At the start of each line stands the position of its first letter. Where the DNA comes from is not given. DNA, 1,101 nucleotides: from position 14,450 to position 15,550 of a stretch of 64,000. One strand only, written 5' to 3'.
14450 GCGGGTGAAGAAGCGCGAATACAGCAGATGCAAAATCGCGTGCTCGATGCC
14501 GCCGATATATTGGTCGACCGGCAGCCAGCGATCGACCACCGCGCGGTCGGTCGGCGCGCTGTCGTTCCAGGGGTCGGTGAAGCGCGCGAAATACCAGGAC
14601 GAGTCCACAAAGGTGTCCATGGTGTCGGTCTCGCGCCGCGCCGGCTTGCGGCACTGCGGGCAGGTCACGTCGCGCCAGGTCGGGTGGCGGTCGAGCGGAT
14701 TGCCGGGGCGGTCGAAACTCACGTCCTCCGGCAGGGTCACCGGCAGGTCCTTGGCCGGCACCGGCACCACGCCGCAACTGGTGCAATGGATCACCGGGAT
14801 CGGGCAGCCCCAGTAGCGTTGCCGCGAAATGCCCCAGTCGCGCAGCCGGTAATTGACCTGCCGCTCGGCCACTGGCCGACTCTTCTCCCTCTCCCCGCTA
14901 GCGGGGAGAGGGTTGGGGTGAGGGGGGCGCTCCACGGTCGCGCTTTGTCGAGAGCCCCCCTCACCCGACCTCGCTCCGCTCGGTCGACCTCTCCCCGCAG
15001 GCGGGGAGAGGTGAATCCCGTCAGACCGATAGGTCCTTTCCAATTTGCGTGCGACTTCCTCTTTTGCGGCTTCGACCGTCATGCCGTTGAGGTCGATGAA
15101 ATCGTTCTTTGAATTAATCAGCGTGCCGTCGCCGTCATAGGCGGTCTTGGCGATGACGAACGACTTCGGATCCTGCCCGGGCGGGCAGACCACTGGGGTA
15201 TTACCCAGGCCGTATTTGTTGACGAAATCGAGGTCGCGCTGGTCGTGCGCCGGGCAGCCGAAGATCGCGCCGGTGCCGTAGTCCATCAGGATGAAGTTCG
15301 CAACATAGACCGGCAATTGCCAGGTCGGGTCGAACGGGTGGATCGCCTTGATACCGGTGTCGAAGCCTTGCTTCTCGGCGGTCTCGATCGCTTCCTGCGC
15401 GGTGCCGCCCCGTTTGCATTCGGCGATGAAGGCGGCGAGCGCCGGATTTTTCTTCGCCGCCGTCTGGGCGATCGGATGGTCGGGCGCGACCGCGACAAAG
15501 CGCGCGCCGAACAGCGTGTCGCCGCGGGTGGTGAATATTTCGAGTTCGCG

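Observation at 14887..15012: A 126-bp nested-palindrome repeat is inserted in frame in the essential leuS gene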

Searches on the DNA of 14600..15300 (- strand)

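Call 45: search_rna_families(source=window, start=14600, end=15300, threshold=evalue, max_evalue=1)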
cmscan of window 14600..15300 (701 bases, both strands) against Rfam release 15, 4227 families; matches with E-value up to 1: 17.
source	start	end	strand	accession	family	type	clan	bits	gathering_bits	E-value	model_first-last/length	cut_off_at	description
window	14910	14971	+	RF03836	mir-3547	Gene; miRNA;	-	28.4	77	0.0068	1-88/88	no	mir-3547 microRNA precursor family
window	14917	14964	-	RF03196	mir-6790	Gene; miRNA;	-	27.1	78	0.0033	1-63/63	no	mir-6790 microRNA precursor family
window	14899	14981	+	RF03349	mir-3151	Gene; miRNA;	-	26.4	83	0.038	1-85/85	no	mir-3151 microRNA precursor family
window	14907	14975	+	RF03946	mir-3132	Gene; miRNA;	-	25.1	84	0.065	1-75/75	no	mir-3132 microRNA precursor family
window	14881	15016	+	RF04119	MIR1858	Gene; miRNA;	-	23.4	137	0.16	1-197/197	no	MIR1858 microRNA precursor family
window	14901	14979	-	RF03261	mir-1759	Gene; miRNA;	-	23.1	58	0.08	1-75/75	no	mir-1759 microRNA precursor family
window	14912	14969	+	RF00879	mir-615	Gene; miRNA;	-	23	90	0.3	1-85/85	no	mir-615 microRNA precursor family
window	14907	14975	+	RF04279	mir-H20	Gene; miRNA;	CL00141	21.5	99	0.23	1-82/82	no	mir-H20 microRNA precursor family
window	14907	14975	-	RF00707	mir-197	Gene; miRNA;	-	21.1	74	0.67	1-75/75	no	mir-197 microRNA precursor family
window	14901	14979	+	RF03261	mir-1759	Gene; miRNA;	-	20.7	58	0.35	1-75/75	no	mir-1759 microRNA precursor family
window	14899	14976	-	RF00942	mir-1224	Gene; miRNA;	-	19.9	105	0.83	1-86/86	no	mir-1224 microRNA precursor family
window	14898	14983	+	RF00912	mir-877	Gene; miRNA;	-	19.6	47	0.45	1-86/86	no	mir-877 microRNA precursor family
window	14895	14984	+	RF00802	mir-207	Gene; miRNA;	-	19.3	88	0.81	1-78/78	no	mir-207 microRNA precursor family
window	14957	15014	-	RF01762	whalefall-1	Gene; sRNA;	-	18.5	37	0.044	1-56/56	no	Whalefall-1 RNA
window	14885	14917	+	RF03520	mir-3059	Gene; miRNA;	-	18.4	88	0.83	1-59/59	no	mir-3059 microRNA precursor family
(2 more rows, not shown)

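Call 72: search_dna_similar(query=window:14880-15020:-, collection=plasmids, mode=distant, max_evalue=0.001, max_rows=30)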
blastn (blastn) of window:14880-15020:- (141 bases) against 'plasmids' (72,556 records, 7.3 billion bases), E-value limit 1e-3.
Records with a match: 235; places in all: 773; records where one place covers at least 80% of the query: 10.
Best place of each record, by identity: 95-99% 1; 90-95% 117; 80-90% 103; 60-80% 14.
By first word of the organism name: Rhizobium 75; Sinorhizobium 74; Azospirillum 44; Shinella 12; Sphingobium 7; Ensifer 7; Neorhizobium 4; Aminobacter 3; Nitratireductor 2; Mitsuaria 1; and 6 more.
By predicted mobility (MOB-suite, as given by PLSDB): non-mobilizable 135; mobilizable 65; conjugative 35.
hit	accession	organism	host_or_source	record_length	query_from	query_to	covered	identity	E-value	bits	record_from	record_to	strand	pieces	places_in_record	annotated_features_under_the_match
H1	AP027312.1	Sphingobium sp. TomMM7A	-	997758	5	136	94%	74.2%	2e-10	73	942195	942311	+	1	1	none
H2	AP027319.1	Sphingobium sp. TomTYG42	-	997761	5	136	94%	74.2%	2e-10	73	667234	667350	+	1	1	none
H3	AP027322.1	Sphingobium sp. TomTYG43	-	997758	5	136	94%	74.2%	2e-10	73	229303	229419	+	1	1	none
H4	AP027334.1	Sphingobium sp. TomTYG71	-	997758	5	136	94%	74.2%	2e-10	73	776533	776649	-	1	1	none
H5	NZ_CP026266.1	Aminobacter sp. MSH1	bacterial isolate,soil from courtyard ...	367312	3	136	95%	72.4%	1e-6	60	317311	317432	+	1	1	ABC transporter substrate-binding protein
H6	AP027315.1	Sphingobium sp. TomMM15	-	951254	5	134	92%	73.1%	3e-8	64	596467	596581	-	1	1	none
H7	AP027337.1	Sphingobium sp. TomTYG72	-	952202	7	136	92%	72.3%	3e-8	64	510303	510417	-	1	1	none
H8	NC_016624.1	Azospirillum lipoferum 4B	-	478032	10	134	89%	72.0%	6e-5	54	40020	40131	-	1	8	none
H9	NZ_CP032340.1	Azospirillum brasilense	soil sample,Agricultural field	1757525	10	134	89%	71.8%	2e-4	52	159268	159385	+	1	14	none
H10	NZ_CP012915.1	Azospirillum brasilense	Digitaria eriantha,microbe,root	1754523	10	134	89%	71.8%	2e-4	52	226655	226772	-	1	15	none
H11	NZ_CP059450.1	Azospirillum brasilense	Prokaryotes,soil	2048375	49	138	64%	75.0%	6e-5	54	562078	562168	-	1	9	none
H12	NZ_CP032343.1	Azospirillum brasilense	soil sample,Agricultural field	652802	54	134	57%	73.6%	7e-4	50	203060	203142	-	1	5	alpha/beta fold hydrolase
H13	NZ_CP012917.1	Azospirillum brasilense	Digitaria eriantha,microbe,root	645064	54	134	57%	73.6%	7e-4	50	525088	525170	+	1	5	alpha/beta fold hydrolase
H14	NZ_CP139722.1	Nitratireductor rhodophyticola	Bacterial Culture,hydrothermal vent ...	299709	65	134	50%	80.6%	1e-6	60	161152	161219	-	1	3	none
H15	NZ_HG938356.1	Neorhizobium galegae bv. officinalis bv. officinalis str. ...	Galega officinalis root nodule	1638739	4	65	44%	81.0%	2e-5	56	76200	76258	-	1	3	record has no annotation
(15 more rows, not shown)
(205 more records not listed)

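Call 74: get_annotated_region(hit=H5, flank=2500)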
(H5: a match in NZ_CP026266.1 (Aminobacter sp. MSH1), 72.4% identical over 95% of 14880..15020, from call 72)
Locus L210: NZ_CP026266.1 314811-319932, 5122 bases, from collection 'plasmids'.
description: Aminobacter sp. MSH1 plasmid pAM01, complete sequence
organism: Aminobacter sp. MSH1 (NCBI taxid 374606)
taxonomy: Bacteria; Pseudomonadota; Alphaproteobacteria; Hyphomicrobiales; Phyllobacteriaceae; Aminobacter; Aminobacter sp. MSH1
host: -; source: bacterial isolate,soil from courtyard of a former plant nursery located above a BAM-contaminated aquifer; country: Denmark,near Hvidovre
typing (MOB-suite, as given by PLSDB): non-mobilizable
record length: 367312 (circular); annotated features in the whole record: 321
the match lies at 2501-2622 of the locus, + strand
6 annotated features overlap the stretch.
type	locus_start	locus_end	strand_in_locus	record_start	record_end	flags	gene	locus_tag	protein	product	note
CDS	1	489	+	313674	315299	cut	-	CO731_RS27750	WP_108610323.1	AMP-binding protein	-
CDS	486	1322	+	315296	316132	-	kynA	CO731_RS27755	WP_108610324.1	tryptophan 2,3-dioxygenase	GO:0019441 - tryptophan catabolic process to kynurenine [Evidence IEA]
CDS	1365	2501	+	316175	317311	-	-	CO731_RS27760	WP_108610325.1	ABC transporter substrate-binding protein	-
CDS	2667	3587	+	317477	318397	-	-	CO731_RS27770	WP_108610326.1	branched-chain amino acid ABC transporter permease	GO:0015803 - branched-chain amino acid transport [Evidence IEA]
CDS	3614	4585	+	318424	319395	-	-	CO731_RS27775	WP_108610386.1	branched-chain amino acid ABC transporter permease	GO:0015803 - branched-chain amino acid transport [Evidence IEA]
CDS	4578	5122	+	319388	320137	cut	-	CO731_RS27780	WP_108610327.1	ABC transporter ATP-binding protein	-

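Call 75: get_annotated_region(hit=H12, flank=2000)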
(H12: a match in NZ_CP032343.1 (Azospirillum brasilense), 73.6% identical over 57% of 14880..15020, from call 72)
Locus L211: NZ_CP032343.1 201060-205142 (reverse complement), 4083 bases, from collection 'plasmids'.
description: Azospirillum brasilense strain MTCC4038 plasmid p4, complete sequence
organism: Azospirillum brasilense (NCBI taxid 192)
taxonomy: Bacteria; Pseudomonadota; Alphaproteobacteria; Rhodospirillales; Azospirillaceae; Azospirillum; Azospirillum brasilense
host: -; source: soil sample,Agricultural field; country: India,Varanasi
typing (MOB-suite, as given by PLSDB): non-mobilizable
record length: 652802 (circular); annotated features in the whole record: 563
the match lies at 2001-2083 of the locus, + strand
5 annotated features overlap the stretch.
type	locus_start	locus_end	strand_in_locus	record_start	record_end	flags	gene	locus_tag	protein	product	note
CDS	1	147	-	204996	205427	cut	-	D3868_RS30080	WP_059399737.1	GIY-YIG nuclease family protein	-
CDS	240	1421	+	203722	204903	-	bioF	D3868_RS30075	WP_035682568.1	8-amino-7-oxononanoate synthase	GO:0009102 - biotin biosynthetic process [Evidence IEA]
CDS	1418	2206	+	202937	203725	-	-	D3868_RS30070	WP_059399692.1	alpha/beta fold hydrolase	-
CDS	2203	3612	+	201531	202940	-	bioD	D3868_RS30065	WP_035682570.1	dethiobiotin synthase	GO:0009102 - biotin biosynthetic process [Evidence IEA]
CDS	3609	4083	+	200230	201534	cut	bioA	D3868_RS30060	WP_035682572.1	adenosylmethionine--8-amino-7-oxononanoate transaminase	GO:0009102 - biotin biosynthetic process [Evidence IEA]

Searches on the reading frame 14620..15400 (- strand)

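Call 48: search_solved_structures(query=window:14620-15400:-, show_alignments=2, max_evalue=1e-10)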
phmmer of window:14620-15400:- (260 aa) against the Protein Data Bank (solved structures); distinct sequences matched with E-value up to 1e-10: 25.
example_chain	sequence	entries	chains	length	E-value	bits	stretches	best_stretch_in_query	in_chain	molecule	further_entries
9tjv_A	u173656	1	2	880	6.2e-45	156.9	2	4-120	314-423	Leucine--tRNA ligase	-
9tjw_A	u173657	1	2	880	6.2e-45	156.9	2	4-120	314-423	Leucine--tRNA ligase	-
9twt_A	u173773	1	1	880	6.3e-45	156.9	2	4-120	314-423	Leucine--tRNA ligase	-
5omw_A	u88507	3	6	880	6.3e-45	156.9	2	4-120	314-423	Leucine--tRNA ligase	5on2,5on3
3zgz_A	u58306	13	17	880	6.3e-45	156.9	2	4-120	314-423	LEUCINE--TRNA LIGASE | LEUCYL-TRNA SYNTHETASE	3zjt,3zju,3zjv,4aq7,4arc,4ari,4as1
9tws_A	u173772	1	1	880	6.3e-45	156.9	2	4-120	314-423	Leucine--tRNA ligase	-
9twr_A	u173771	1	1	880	3.6e-44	154.4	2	170-260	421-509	Leucine--tRNA ligase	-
9twv_A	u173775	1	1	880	7.3e-44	153.4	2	170-260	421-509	Leucine--tRNA ligase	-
9twu_A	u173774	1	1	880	1.2e-43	152.6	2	170-260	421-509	Leucine--tRNA ligase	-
7nu1_A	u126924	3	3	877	8.6e-43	149.8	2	172-260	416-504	Leucine--tRNA ligase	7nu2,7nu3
6q89_A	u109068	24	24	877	8.6e-43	149.8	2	172-260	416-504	Leucine--tRNA ligase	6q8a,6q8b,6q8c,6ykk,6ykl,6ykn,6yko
7nty_A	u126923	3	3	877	8.6e-43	149.8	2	172-260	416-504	Leucine--tRNA ligase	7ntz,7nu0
7nua_A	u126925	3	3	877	8.7e-43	149.8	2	172-260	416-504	Leucine--tRNA ligase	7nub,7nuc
1h3n_A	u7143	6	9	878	3e-42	148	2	177-260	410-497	LEUCYL-TRNA SYNTHETASE | AMINOACYL-TRNA SYNTHETASE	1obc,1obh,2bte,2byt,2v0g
2v0c_A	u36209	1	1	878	3.1e-42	148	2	177-260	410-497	AMINOACYL-TRNA SYNTHETASE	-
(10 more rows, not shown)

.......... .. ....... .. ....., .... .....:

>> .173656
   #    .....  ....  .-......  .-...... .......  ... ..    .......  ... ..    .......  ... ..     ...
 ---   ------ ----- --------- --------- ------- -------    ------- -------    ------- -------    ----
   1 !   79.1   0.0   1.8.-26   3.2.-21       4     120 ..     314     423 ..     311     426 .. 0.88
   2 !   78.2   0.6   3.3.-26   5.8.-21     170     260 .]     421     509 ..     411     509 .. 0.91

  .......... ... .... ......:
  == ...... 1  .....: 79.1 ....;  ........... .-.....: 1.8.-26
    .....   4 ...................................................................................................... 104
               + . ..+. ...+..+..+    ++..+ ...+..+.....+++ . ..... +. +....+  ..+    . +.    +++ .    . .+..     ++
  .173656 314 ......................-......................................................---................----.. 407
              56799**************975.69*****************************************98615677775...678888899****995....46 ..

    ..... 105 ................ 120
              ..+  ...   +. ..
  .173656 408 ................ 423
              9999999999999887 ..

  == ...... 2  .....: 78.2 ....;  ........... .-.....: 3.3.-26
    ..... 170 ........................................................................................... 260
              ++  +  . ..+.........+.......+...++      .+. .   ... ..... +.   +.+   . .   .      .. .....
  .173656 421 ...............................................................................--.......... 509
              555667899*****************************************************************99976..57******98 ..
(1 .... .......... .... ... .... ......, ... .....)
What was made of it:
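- Position: between E. coli ...AIADKL and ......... (call 48). The loop sits at the hinge of the mobile CP1 domain (call 48).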

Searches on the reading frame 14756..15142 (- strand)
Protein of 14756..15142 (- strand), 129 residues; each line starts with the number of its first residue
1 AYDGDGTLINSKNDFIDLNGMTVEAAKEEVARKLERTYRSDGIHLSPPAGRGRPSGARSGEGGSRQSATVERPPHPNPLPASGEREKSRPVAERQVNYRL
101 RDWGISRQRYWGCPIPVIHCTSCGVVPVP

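Call 84: find_homologous_proteins(query=window:14756-15142:-, max_evalue=1e-20)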
Query seq(129 aa) (129 aa): 37 proteins with E <= 1e-20 among 724 candidates.
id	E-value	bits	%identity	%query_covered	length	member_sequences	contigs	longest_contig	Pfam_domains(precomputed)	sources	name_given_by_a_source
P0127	1.0e-31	128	56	100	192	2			PF00133.29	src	-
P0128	1.2e-28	118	57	83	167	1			-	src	-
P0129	4.6e-26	109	51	95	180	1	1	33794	PF13603.13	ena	-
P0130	5.7e-26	109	49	100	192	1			PF13603.13,PF00133.29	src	-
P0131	5.8e-25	106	45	100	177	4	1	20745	PF13603.13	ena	-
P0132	6.7e-25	106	47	100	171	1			-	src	-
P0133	7.6e-25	105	48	100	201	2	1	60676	PF13603.13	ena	-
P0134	1.2e-24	105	47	100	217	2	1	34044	PF13603.13,PF00133.29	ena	-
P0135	1.6e-24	104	47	100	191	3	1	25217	PF13603.13,PF00133.29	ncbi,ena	-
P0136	2.8e-24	104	48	100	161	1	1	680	-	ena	-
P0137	2.8e-24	104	47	100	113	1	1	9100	PF00133.29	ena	-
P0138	3.2e-24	103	46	100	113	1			-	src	-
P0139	6.0e-24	103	47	100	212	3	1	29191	PF13603.13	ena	-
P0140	6.1e-24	103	42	98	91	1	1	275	PF00133.29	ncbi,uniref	ncbi:class I tRNA ligase family protein, partial [Klebsiella pneumoniae]|uniref:class I tRNA ligase 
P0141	6.6e-24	102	50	100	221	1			PF13603.13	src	-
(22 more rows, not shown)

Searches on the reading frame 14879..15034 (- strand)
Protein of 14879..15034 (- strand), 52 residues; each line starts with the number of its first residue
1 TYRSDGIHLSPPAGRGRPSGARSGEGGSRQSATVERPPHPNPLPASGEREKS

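Call 62: find_homologous_proteins(query=window:14879-15034:-, max_evalue=0.001)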
Query seq(52 aa): no candidate shares three 5-residue words with the query. No homologue found.
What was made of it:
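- Tried and rejected: A search with the 52-aa insert peptide alone could not seed (call 62).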
